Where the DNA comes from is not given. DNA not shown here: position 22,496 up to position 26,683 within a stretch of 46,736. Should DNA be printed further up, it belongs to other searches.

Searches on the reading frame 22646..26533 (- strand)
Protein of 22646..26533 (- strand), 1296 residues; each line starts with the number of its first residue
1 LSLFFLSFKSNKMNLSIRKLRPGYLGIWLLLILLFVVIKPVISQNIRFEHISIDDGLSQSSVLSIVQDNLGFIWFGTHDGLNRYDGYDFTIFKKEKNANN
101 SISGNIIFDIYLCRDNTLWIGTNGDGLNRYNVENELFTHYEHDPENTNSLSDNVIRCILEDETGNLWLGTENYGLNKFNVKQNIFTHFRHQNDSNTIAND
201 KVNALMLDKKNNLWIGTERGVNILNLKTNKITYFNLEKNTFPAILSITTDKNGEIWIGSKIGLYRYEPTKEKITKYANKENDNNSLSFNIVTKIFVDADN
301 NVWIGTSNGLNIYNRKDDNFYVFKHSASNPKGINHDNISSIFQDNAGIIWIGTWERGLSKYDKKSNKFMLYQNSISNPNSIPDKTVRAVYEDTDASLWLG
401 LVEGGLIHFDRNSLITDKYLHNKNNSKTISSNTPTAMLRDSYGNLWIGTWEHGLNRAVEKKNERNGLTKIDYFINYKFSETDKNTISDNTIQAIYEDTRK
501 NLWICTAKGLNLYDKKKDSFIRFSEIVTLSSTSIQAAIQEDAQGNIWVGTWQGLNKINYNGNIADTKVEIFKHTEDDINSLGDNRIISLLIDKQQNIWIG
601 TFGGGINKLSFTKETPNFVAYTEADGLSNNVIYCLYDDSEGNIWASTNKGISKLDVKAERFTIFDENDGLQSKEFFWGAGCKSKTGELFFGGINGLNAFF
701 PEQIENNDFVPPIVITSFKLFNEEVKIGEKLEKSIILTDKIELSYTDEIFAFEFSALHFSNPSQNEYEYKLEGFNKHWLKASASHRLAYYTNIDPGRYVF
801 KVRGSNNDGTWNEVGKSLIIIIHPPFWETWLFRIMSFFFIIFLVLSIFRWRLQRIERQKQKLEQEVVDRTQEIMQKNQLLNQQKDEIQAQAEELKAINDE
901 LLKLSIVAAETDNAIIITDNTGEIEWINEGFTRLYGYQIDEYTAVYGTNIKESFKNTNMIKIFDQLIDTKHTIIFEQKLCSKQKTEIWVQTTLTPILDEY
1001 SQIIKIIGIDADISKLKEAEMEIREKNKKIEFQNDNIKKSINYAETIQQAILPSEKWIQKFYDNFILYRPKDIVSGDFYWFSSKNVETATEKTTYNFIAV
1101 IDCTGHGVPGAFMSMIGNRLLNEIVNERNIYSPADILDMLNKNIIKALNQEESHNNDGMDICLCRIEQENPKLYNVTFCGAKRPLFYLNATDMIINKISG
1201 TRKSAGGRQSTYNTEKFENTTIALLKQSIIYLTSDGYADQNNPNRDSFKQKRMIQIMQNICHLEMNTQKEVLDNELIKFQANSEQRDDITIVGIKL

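Call 17: search_protein_families(library=pfam, proteins=[window:22646-26533:-], max_evalue=0.01)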
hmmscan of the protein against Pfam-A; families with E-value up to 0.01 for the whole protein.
window:22646-26533:- (1296 aa): 9 families
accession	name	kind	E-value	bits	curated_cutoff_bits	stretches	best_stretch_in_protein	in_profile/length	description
PF07494.17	Reg_prop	-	4e-61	195.5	20.4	10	149-172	1-24/24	Two component regulator propeller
PF07495.19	Y_Y_Y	-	6e-18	64.9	26.6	1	759-823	2-65/65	Y_Y_Y domain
PF07228.17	SpoIIE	-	2.1e-15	57.6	25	1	1097-1295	6-190/192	Stage II sporulation protein E (SpoIIE)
PF23748.1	Beta-prop_LRRK2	-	8.2e-11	41.9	26.9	1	190-251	264-324/359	LRRK2 beta propeller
PF13426.13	PAS_9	-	9.7e-09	35.9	27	1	913-1014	2-102/103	PAS domain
PF08450.18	SGL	-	3e-07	30.7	26.3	1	222-367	25-167/246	SMP-30/Gluconolactonase/LRE-like region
PF00989.32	PAS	-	1.8e-05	25.2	22.6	1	911-1009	10-109/113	PAS fold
PF08447.18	PAS_3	-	2.4e-05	25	25.6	1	927-1009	4-88/89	PAS fold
PF08448.16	PAS_4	-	0.00016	22.3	23.1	1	913-1016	6-108/110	PAS fold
